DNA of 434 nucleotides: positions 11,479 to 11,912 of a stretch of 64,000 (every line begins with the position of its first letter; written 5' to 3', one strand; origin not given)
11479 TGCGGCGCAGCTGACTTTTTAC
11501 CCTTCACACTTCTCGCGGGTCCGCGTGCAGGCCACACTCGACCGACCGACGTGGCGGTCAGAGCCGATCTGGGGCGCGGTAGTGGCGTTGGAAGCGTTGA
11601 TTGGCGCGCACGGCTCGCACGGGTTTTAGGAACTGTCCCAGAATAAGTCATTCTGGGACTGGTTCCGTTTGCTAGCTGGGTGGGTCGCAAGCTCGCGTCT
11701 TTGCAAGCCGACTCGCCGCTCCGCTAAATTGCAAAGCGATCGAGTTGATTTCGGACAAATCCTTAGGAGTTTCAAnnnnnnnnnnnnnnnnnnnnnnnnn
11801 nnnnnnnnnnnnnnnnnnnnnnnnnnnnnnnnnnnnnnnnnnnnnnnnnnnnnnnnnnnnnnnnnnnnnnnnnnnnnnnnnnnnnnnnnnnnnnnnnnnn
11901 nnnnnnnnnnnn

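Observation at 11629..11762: New dispersed 134-135 bp element family: fixed length, fixed core position, short direct repeats, four copies in 64 kb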

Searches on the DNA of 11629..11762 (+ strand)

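Call 65: search_dna_similar(query=window:11629-11762:+, collection=plasmids, mode=distant, max_evalue=0.001, max_rows=10)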
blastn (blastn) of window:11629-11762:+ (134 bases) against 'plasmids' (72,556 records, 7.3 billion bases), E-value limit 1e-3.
No match.
